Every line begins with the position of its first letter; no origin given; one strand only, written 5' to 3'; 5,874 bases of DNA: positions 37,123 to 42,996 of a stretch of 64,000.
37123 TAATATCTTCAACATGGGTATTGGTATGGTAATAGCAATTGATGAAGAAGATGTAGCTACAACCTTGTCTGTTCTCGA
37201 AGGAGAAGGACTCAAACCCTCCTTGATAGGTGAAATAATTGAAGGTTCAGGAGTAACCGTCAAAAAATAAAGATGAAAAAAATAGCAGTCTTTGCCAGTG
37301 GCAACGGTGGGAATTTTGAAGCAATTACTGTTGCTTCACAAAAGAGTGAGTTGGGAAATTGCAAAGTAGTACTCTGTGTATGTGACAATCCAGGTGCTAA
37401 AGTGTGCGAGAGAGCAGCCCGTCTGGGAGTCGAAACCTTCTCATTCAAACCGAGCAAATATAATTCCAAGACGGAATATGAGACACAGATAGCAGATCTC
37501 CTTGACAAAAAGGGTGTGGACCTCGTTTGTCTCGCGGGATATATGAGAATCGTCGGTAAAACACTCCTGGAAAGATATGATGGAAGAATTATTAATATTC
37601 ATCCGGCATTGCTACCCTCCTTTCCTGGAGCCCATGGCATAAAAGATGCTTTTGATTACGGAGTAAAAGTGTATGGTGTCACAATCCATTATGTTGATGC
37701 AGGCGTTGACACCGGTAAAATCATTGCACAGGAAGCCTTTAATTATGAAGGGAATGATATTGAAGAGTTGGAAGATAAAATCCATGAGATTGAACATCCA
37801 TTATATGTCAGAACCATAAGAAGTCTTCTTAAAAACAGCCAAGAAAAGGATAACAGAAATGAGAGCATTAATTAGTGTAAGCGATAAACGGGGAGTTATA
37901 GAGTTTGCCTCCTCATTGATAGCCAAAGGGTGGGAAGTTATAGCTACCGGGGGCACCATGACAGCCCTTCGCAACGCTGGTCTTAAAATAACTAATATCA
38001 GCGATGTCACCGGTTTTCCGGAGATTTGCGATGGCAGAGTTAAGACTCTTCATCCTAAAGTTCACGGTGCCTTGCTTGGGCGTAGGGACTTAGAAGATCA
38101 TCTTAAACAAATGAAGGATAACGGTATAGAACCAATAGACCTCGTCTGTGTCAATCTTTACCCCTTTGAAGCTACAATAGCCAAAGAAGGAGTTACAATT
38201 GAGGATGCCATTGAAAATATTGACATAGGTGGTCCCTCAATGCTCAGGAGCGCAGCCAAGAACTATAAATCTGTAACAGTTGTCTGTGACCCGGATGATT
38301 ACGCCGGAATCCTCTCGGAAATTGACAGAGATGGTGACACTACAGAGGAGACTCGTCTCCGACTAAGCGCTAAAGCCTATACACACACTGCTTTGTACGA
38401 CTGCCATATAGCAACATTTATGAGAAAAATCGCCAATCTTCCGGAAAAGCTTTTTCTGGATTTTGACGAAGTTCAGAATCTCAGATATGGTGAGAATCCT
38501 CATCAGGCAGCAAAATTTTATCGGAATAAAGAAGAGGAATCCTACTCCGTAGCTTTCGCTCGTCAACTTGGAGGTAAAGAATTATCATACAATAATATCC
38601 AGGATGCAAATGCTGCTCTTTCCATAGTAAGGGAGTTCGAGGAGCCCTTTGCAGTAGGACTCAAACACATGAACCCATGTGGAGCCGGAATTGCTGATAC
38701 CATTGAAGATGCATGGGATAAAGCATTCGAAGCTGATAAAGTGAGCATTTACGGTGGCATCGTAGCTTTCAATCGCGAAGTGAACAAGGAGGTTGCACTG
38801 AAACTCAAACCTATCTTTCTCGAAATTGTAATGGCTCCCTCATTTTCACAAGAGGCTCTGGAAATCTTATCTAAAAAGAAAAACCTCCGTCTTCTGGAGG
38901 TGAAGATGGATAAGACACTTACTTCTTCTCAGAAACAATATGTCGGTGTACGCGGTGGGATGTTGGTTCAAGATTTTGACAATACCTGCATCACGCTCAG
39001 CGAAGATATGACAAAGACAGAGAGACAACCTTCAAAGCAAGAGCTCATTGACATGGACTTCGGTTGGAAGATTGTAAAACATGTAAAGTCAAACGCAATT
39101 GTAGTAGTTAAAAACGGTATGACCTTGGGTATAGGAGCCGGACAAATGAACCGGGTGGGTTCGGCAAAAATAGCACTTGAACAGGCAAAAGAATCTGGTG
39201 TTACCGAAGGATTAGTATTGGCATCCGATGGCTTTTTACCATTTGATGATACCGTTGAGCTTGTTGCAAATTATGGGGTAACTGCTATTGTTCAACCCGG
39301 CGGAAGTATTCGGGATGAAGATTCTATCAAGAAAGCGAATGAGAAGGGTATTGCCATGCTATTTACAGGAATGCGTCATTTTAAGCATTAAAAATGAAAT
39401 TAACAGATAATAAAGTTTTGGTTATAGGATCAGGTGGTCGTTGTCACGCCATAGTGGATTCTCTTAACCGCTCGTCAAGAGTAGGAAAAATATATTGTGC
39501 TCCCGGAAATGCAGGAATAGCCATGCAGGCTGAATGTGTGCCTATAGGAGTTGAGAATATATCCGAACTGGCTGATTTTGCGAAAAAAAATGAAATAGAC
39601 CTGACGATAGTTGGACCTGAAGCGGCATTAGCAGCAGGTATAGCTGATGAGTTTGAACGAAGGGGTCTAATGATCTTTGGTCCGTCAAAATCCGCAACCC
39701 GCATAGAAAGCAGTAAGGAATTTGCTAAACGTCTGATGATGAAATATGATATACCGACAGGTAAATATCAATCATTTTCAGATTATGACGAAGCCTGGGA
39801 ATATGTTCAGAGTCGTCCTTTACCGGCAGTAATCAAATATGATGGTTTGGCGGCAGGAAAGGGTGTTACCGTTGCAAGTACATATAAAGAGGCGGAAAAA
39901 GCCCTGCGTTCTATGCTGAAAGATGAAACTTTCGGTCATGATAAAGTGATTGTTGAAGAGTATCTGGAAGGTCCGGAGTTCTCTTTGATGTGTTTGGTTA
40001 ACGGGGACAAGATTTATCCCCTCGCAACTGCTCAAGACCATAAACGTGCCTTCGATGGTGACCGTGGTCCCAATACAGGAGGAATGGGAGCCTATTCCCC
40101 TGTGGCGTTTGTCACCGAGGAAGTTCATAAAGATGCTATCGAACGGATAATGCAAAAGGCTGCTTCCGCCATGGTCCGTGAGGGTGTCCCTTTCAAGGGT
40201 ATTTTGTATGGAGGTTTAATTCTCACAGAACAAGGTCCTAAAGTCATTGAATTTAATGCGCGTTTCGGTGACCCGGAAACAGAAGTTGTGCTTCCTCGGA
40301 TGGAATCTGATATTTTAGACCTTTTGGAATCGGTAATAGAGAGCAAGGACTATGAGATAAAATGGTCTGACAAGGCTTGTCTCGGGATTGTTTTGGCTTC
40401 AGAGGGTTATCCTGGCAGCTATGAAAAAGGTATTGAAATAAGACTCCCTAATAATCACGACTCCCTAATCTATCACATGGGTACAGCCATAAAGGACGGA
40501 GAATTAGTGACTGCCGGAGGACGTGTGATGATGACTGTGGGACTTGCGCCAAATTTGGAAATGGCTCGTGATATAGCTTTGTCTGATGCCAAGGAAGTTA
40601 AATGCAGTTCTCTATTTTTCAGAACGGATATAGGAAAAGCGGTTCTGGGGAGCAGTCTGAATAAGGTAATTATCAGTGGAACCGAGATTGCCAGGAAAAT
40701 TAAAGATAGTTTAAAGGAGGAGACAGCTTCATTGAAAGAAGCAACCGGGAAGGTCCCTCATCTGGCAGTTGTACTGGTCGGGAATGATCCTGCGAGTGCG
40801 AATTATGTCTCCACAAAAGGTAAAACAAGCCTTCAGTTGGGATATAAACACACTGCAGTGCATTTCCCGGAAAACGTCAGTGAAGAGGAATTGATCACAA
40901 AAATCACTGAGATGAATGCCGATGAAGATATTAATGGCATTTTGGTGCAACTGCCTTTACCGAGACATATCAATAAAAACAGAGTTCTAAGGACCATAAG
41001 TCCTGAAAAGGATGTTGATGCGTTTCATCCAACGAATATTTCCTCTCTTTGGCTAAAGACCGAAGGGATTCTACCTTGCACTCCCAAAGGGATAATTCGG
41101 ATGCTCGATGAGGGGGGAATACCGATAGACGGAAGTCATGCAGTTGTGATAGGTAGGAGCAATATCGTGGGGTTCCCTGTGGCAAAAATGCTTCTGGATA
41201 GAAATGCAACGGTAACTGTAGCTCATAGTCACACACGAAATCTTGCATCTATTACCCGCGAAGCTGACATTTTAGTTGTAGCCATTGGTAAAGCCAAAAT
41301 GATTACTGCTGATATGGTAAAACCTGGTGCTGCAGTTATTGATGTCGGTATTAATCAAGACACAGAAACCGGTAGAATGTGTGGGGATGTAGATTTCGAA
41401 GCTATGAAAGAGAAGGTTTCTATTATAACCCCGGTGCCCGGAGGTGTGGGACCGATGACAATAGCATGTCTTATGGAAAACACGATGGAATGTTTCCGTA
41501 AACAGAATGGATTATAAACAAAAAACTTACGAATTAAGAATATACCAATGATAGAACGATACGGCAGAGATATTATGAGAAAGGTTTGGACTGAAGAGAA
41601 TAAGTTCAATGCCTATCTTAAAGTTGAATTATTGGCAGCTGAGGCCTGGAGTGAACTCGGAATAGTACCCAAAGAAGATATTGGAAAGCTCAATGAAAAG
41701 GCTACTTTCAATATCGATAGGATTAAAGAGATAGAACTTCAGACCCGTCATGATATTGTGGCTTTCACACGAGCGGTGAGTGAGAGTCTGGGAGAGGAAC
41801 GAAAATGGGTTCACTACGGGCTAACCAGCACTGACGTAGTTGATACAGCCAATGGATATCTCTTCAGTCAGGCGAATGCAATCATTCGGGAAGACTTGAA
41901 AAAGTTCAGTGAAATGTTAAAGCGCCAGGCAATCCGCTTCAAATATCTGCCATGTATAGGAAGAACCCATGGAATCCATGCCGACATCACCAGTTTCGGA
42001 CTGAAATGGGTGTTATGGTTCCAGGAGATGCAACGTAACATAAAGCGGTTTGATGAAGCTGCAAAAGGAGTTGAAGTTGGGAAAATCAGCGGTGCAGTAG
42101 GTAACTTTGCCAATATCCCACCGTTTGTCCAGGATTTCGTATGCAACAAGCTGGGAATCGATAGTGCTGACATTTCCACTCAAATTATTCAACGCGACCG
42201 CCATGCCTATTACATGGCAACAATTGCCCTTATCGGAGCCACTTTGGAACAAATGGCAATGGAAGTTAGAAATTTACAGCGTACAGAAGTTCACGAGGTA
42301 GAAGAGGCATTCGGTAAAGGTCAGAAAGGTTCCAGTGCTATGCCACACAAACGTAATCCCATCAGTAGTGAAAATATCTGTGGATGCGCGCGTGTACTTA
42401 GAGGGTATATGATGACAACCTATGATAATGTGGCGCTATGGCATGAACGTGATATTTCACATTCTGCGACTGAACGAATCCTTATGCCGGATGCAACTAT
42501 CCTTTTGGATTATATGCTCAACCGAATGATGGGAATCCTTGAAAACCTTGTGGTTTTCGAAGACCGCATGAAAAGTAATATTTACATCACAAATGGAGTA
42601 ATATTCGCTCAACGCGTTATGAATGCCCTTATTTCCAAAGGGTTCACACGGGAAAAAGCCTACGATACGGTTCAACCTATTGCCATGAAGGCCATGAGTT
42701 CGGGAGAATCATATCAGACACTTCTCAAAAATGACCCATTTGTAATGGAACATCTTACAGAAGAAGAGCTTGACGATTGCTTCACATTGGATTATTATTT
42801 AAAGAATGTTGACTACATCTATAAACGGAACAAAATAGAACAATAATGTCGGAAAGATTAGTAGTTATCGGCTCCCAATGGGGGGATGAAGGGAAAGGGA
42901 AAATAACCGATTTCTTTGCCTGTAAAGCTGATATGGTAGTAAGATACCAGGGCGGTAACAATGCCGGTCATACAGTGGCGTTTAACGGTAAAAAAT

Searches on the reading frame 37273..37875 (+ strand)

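Call 20: search_protein_families(library=ncbifam, proteins=[window:37273-37875:+], max_evalue=0.00001)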
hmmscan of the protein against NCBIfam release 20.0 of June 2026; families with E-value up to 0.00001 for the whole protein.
window:37273-37875:+ (200 aa): 7 families
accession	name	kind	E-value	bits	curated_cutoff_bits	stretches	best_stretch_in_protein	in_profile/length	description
TIGR00639.1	PurN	equivalog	1e-61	207.9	150.1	1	2-190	1-189/192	phosphoribosylglycinamide formyltransferase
TIGR00655.1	PurU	equivalog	2.6e-31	109.3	285.95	1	2-187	85-267/280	formyltetrahydrofolate deformylase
NF004684.0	PRK06027.1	subfamily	5.5e-30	105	223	1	2-188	90-273/286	formyltetrahydrofolate deformylase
TIGR00460.1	fmt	equivalog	3.1e-16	59.4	201.5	1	71-192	69-191/315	methionyl-tRNA formyltransferase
NF005998.1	PRK08125.1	equivalog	4.7e-07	28.6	777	1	82-198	76-193/649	bifunctional UDP-4-amino-4-deoxy-L-arabinose formyltransferase/UDP-glucuronic acid oxidase ArnA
NF005755.0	PRK07579.1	equivalog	1.7e-06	28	238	1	104-190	86-172/245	dTDP-4-amino-4,6-dideoxyglucose formyltransferase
NF005414.0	PRK06988.1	equivalog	2.4e-06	26.8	316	1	71-189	67-186/311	formyltransferase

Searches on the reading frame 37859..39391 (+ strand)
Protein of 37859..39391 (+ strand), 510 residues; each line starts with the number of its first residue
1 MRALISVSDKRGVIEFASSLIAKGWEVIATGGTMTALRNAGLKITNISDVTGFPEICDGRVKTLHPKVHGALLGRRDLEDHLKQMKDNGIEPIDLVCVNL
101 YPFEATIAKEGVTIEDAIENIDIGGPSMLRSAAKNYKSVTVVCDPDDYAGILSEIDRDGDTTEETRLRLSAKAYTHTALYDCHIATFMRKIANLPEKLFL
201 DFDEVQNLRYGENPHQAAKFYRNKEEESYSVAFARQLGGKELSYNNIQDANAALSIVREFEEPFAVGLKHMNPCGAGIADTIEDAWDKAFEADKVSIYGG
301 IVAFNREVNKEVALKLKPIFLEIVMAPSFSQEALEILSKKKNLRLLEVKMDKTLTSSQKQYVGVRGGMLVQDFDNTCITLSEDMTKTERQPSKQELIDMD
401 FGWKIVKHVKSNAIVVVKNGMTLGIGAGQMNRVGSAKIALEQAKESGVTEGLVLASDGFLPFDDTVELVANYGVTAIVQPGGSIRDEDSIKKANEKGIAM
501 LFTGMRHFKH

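Call 20: search_protein_families(library=ncbifam, proteins=[window:37859-39391:+], max_evalue=0.00001)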
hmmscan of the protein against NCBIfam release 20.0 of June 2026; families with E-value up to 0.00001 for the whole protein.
window:37859-39391:+ (510 aa): 3 families
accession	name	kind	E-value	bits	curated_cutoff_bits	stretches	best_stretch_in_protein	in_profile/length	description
NF002049.0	PRK00881.1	equivalog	2.2e-222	739.4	402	1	1-510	6-510/510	bifunctional phosphoribosylaminoimidazolecarboxamide formyltransferase/IMP cyclohydrolase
TIGR00355.1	purH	equivalog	3.1e-208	692.8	528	1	2-510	2-511/511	bifunctional phosphoribosylaminoimidazolecarboxamide formyltransferase/IMP cyclohydrolase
NF005492.0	PRK07106.1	equivalog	1.3e-45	156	415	2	284-444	99-261/390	phosphoribosylaminoimidazolecarboxamide formyltransferase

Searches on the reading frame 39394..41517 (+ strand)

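Call 20: search_protein_families(library=ncbifam, proteins=[window:39394-41517:+], max_evalue=0.00001)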
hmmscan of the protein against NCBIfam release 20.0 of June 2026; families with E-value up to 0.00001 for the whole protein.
window:39394-41517:+ (707 aa): 43 families (the best 25 are shown)
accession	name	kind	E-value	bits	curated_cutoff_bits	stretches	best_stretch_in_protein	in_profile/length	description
TIGR00877.1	purD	equivalog_domain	1e-150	502.2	288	1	7-417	2-423/425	phosphoribosylamine--glycine ligase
NF010776.0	PRK14179.1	equivalog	1e-108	362.8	445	1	426-703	4-280/284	bifunctional methylenetetrahydrofolate dehydrogenase/methenyltetrahydrofolate cyclohydrolase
NF010786.0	PRK14189.1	subfamily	3.9e-106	354.3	421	1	425-703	4-280/285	bifunctional methylenetetrahydrofolate dehydrogenase/methenyltetrahydrofolate cyclohydrolase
NF010787.0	PRK14191.1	equivalog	1.7e-104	349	423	1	425-704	2-280/285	bifunctional methylenetetrahydrofolate dehydrogenase/methenyltetrahydrofolate cyclohydrolase FolD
NF010785.0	PRK14188.1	subfamily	9e-103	343.3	396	1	425-706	4-291/297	bifunctional methylenetetrahydrofolate dehydrogenase/methenyltetrahydrofolate cyclohydrolase FolD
NF008058.0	PRK10792.1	equivalog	3.4e-100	334.7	355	1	425-703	4-281/285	bifunctional methylenetetrahydrofolate dehydrogenase/methenyltetrahydrofolate cyclohydrolase FolD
NF010781.0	PRK14184.1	equivalog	6.5e-100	333.9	438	1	426-705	3-284/286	bifunctional 5,10-methylene-tetrahydrofolate dehydrogenase/ 5,10-methylene-tetrahydrofolate cyclohydrolase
NF010783.0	PRK14186.1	equivalog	6.6e-100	334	333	1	426-705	4-286/297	bifunctional methylenetetrahydrofolate dehydrogenase/methenyltetrahydrofolate cyclohydrolase FolD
NF010770.0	PRK14173.1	equivalog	1.1e-99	333.2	411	1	425-703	4-280/287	bifunctional 5,10-methylene-tetrahydrofolate dehydrogenase/ 5,10-methylene-tetrahydrofolate cyclohydrolase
NF010773.0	PRK14176.1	equivalog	3.3e-97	325.4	437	1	421-703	5-285/287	bifunctional 5,10-methylene-tetrahydrofolate dehydrogenase/ 5,10-methylene-tetrahydrofolate cyclohydrolase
NF010775.0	PRK14178.1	equivalog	3.2e-95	318.6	465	1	426-704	2-274/279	bifunctional methylenetetrahydrofolate dehydrogenase/methenyltetrahydrofolate cyclohydrolase FolD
NF010767.0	PRK14170.1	equivalog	1.4e-92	309.7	559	1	426-700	4-276/284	bifunctional methylenetetrahydrofolate dehydrogenase/methenyltetrahydrofolate cyclohydrolase FolD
NF010777.0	PRK14180.1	equivalog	5.6e-92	308.2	544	1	425-704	2-280/282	bifunctional 5,10-methylene-tetrahydrofolate dehydrogenase/ 5,10-methylene-tetrahydrofolate cyclohydrolase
NF010780.0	PRK14183.1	equivalog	1.7e-91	306.4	480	1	426-703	3-279/283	bifunctional 5,10-methylene-tetrahydrofolate dehydrogenase/ 5,10-methylene-tetrahydrofolate cyclohydrolase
NF010766.0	PRK14169.1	equivalog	2.2e-91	306.3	450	1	427-702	5-278/283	bifunctional methylenetetrahydrofolate dehydrogenase/methenyltetrahydrofolate cyclohydrolase FolD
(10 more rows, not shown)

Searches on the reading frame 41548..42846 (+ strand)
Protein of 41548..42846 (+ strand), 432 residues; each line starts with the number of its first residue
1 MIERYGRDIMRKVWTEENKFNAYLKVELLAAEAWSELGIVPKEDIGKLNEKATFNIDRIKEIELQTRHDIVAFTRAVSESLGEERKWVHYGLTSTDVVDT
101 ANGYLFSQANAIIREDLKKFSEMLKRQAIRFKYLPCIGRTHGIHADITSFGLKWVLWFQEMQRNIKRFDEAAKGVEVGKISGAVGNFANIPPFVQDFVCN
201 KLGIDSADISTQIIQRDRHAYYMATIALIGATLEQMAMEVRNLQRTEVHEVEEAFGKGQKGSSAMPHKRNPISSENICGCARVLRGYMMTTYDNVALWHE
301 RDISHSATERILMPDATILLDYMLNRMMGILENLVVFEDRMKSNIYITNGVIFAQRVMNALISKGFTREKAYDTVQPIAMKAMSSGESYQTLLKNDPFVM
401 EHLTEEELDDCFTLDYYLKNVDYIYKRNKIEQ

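Call 20: search_protein_families(library=ncbifam, proteins=[window:41548-42846:+], max_evalue=0.00001)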
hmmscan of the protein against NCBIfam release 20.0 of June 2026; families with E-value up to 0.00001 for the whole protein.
window:41548-42846:+ (432 aa): 11 families
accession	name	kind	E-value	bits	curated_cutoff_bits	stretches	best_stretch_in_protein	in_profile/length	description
TIGR00928.1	purB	equivalog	2.2e-160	534.2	326.2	1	1-427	1-434/436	adenylosuccinate lyase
NF052536.2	CoM_syn_XcbD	exception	2.8e-77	260.3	600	1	6-421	15-435/443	3-sulfopropionylcysteine synthase XcbD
NF006500.1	PRK08937.2-4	subfamily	5.6e-67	226.5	626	1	4-418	13-432/448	adenylosuccinate lyase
NF006554.0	PRK09053.1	equivalog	1.1e-57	195.9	595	1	6-418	14-434/453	3-carboxy-cis,cis-muconate cycloisomerase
TIGR02426.1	protocat_pcaB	equivalog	7.9e-41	140.1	355.75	1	6-333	7-337/338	3-carboxy-cis,cis-muconate cycloisomerase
NF052556.1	NtrsucLyaStm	equivalog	1.7e-37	129.4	650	1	17-411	34-446/466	nitrosuccinate lyase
NF006764.0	PRK09285.1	equivalog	3e-32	111.6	446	1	54-388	77-418/456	adenylosuccinate lyase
NF004631.0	PRK05975.1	equivalog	2.8e-24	85.8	371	1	8-307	18-316/352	3-carboxy-cis,cis-muconate cycloisomerase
TIGR00838.1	argH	equivalog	9.8e-15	54.5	279.5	1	32-418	40-429/455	argininosuccinate lyase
NF008964.0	PRK12308.1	equivalog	2.9e-09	35.8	657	1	60-418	74-431/624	argininosuccinate lyase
NF008909.0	PRK12273.1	subfamily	2.3e-07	30.1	510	1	109-286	158-344/474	aspartate ammonia-lyase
